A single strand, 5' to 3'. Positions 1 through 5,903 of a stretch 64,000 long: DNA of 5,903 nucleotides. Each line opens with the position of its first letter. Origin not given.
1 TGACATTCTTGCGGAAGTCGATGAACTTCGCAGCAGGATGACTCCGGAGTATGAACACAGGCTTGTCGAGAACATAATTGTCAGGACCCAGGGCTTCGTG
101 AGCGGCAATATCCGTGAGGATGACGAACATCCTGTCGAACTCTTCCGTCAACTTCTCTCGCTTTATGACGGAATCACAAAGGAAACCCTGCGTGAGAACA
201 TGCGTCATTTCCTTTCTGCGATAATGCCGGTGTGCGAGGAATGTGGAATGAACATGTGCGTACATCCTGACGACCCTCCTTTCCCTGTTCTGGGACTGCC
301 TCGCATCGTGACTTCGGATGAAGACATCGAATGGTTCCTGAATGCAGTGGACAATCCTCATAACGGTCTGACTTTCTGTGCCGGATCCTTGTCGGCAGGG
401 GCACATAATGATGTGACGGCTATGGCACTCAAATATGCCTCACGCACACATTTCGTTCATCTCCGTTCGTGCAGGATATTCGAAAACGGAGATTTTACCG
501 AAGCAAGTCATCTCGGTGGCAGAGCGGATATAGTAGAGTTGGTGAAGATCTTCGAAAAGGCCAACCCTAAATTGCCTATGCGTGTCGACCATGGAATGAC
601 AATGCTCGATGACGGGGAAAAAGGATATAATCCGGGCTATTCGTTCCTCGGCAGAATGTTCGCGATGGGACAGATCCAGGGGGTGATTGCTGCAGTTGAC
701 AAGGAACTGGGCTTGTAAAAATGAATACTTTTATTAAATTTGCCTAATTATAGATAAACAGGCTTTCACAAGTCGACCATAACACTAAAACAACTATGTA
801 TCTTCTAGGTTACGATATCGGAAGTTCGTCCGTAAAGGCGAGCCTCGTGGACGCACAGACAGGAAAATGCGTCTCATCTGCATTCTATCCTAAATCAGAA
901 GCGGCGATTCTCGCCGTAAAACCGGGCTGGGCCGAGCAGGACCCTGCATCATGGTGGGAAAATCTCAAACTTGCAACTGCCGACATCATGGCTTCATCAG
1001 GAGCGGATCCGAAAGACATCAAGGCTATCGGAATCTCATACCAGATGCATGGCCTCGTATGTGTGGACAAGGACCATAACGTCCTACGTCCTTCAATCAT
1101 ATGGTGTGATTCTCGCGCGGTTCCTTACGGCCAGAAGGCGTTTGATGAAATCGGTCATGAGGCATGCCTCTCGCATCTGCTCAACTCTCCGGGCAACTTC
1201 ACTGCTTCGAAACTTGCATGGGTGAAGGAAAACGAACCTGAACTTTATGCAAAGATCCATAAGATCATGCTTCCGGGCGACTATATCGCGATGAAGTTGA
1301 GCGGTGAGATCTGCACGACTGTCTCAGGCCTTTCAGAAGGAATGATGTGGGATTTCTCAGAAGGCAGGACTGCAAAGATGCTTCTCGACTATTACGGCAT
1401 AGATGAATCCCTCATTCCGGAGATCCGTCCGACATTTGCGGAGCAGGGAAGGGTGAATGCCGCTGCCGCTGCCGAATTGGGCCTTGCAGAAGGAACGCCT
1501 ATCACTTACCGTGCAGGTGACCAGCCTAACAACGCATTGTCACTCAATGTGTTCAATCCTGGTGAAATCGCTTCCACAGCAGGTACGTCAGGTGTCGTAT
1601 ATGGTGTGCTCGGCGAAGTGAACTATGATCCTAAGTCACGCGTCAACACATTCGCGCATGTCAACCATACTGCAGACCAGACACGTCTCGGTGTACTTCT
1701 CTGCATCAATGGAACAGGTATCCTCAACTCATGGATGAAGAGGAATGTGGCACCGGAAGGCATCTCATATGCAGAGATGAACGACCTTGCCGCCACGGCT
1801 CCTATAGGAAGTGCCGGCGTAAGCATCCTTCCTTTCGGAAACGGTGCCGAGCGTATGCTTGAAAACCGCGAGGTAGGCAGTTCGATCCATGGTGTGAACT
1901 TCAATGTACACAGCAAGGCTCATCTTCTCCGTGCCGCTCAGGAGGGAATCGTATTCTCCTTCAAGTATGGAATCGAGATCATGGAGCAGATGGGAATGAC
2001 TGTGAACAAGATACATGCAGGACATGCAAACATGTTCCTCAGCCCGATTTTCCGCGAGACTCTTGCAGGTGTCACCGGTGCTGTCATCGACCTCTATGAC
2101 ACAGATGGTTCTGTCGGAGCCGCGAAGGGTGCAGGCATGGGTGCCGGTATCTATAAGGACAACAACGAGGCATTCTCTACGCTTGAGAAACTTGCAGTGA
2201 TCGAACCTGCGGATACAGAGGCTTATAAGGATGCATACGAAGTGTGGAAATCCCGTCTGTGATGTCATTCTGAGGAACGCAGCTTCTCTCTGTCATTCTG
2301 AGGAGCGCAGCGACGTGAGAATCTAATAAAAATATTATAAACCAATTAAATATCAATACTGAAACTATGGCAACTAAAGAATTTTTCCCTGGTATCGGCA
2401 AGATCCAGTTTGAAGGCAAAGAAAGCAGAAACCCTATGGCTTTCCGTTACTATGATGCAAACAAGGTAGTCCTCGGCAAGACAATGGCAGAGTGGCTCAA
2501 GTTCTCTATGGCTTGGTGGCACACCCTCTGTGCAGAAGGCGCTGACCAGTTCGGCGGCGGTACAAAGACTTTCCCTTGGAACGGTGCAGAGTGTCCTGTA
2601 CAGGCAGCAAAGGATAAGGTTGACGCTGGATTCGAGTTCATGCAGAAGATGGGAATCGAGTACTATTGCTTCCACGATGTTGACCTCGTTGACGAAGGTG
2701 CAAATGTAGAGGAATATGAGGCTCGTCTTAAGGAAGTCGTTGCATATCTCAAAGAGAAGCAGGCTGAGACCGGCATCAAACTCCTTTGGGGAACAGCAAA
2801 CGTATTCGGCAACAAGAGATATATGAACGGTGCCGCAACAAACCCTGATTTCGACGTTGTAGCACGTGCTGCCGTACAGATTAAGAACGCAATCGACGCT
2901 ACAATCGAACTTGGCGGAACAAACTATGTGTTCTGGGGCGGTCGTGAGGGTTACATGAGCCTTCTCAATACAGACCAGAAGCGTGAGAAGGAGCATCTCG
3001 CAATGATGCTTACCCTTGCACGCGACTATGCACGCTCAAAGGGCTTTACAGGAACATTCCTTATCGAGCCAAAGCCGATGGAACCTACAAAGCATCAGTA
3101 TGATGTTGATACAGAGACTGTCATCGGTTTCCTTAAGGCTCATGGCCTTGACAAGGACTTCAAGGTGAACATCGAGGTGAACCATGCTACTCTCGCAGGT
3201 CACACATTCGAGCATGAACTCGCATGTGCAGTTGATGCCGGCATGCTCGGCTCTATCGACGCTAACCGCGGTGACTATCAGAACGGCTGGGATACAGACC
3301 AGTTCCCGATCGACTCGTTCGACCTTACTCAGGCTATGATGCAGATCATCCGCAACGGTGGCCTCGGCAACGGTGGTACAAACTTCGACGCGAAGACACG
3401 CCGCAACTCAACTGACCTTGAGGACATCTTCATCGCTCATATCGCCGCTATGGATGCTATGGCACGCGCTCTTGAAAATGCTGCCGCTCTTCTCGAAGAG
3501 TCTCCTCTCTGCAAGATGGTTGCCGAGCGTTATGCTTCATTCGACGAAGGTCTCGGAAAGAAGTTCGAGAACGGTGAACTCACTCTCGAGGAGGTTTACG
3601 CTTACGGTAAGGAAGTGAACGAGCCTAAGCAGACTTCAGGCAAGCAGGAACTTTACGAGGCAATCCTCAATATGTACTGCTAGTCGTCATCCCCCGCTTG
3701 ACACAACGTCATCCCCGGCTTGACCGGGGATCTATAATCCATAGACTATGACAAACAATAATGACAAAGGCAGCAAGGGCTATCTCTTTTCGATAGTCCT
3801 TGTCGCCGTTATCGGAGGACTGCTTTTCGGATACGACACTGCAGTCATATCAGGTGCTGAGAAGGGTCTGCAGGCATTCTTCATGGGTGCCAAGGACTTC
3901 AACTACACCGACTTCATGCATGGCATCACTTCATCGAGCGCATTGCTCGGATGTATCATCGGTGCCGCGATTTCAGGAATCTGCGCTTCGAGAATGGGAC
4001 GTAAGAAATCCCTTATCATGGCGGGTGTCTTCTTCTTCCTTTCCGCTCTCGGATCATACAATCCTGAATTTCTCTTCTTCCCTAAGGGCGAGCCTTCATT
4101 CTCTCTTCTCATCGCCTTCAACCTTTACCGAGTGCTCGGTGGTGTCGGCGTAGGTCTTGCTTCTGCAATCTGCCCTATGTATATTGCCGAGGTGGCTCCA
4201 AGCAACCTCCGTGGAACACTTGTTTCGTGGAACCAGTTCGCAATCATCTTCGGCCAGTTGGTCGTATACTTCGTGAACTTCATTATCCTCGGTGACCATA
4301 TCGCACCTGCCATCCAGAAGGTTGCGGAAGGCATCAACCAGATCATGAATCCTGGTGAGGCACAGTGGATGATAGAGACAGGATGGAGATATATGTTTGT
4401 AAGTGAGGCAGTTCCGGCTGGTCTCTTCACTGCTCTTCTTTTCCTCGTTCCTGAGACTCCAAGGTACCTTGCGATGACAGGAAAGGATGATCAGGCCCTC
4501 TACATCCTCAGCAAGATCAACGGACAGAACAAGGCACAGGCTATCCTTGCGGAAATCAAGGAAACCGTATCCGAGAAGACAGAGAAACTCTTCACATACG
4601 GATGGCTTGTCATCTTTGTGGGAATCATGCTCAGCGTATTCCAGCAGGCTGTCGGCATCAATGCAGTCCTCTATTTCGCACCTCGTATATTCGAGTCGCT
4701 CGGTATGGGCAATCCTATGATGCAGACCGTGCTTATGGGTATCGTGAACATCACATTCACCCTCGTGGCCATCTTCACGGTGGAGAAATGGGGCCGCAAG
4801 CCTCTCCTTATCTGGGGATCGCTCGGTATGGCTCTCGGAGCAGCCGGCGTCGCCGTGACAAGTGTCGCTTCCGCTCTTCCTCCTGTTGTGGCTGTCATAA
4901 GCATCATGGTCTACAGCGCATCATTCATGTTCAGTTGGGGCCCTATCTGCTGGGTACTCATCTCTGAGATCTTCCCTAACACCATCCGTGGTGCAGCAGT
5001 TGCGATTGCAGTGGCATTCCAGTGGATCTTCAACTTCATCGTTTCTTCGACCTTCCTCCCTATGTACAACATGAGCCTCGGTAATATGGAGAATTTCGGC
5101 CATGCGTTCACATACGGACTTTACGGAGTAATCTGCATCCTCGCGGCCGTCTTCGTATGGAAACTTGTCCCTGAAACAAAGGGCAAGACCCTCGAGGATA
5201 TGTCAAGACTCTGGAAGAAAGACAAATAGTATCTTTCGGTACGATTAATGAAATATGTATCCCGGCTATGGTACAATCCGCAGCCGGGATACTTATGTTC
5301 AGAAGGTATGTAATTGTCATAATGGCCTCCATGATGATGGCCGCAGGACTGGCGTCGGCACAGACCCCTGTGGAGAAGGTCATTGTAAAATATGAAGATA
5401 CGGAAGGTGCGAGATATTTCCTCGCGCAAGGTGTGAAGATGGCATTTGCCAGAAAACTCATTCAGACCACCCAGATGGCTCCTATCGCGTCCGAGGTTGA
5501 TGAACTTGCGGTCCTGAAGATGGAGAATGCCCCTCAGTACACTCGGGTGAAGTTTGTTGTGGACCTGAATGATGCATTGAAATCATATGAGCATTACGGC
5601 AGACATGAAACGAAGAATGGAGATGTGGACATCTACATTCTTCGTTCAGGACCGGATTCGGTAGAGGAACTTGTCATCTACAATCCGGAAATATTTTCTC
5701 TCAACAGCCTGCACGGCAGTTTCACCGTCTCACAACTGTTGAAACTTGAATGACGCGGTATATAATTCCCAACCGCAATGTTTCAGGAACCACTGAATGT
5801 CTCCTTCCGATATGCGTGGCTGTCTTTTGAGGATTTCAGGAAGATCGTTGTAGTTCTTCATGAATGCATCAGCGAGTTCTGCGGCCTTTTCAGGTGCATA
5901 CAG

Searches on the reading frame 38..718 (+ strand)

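Call 16: search_protein_families(library=pfam, proteins=[window:38-718:+])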
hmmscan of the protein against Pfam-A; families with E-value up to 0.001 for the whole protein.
window:38-718:+ (226 aa): 1 family
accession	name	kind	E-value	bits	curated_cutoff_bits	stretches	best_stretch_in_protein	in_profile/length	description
PF03786.19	UxuA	-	6.5e-61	206.5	23.7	1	29-222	158-352/352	D-mannonate dehydratase (UxuA)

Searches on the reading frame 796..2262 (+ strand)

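Call 16: search_protein_families(library=pfam, proteins=[window:796-2262:+])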
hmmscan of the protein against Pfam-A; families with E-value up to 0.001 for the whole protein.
window:796-2262:+ (488 aa): 2 families
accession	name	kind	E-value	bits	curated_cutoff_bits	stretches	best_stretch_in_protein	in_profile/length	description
PF00370.27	FGGY_N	-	5.1e-53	180.6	28.8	1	2-245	1-241/245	FGGY family of carbohydrate kinases, N-terminal domain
PF02782.22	FGGY_C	-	2.6e-09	37.6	27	1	260-443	3-191/198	FGGY family of carbohydrate kinases, C-terminal domain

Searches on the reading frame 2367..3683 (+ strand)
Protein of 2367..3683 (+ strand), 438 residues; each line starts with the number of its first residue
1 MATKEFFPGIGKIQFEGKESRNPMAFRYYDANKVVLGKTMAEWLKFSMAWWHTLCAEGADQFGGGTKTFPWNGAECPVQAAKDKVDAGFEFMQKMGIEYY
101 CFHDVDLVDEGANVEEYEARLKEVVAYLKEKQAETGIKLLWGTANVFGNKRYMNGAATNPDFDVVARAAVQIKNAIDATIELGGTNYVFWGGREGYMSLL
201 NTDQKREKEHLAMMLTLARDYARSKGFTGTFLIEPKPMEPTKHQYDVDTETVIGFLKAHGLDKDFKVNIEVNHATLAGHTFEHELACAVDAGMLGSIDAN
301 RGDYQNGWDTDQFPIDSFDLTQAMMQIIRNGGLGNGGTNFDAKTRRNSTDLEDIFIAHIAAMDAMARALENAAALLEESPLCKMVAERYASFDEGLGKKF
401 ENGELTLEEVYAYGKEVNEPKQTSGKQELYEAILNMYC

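Call 16: search_protein_families(library=pfam, proteins=[window:2367-3683:+])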
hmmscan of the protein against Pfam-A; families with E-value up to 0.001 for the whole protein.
window:2367-3683:+ (438 aa): 1 family
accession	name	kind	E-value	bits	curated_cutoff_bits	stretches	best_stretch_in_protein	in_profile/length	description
PF01261.30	AP_endonuc_2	-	1.7e-10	41.5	31.1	1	156-283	54-169/249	Xylose isomerase-like TIM barrel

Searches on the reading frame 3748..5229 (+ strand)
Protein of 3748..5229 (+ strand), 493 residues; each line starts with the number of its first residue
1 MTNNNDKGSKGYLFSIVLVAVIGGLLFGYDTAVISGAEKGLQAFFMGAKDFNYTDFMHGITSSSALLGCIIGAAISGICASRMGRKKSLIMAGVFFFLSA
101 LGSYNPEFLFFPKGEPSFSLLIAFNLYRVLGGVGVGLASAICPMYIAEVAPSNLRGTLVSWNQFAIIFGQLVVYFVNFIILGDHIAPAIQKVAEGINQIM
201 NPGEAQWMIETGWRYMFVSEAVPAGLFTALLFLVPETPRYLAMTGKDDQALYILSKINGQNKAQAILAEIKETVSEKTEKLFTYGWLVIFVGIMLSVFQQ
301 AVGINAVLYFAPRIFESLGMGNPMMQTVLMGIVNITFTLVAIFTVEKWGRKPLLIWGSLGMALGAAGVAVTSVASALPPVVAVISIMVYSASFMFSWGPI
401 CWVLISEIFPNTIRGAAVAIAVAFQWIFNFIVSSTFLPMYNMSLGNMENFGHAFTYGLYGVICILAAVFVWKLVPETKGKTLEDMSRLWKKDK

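Call 16: search_protein_families(library=pfam, proteins=[window:3748-5229:+])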
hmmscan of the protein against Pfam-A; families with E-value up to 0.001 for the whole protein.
window:3748-5229:+ (493 aa): 3 families
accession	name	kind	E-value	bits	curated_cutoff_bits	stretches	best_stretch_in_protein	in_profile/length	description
PF00083.30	Sugar_tr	-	1.5e-115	387.1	22.3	1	17-489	2-452/452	Sugar (and other) transporter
PF07690.21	MFS_1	-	1.1e-21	77.6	33.4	1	33-430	6-344/347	Major Facilitator Superfamily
PF03137.26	OATP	-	0.00094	18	25.8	1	123-343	135-348/545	Organic Anion Transporter Polypeptide (OATP) family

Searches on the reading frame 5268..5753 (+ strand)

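Call 16: search_protein_families(library=pfam, proteins=[window:5268-5753:+])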
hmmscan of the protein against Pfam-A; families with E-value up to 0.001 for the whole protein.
window:5268-5753:+ (161 aa): 1 family
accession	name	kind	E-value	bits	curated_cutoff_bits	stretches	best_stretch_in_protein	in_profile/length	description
PF14060.11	DUF4252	-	9.9e-07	29.4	23.9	1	66-159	26-124/125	Domain of unknown function (DUF4252)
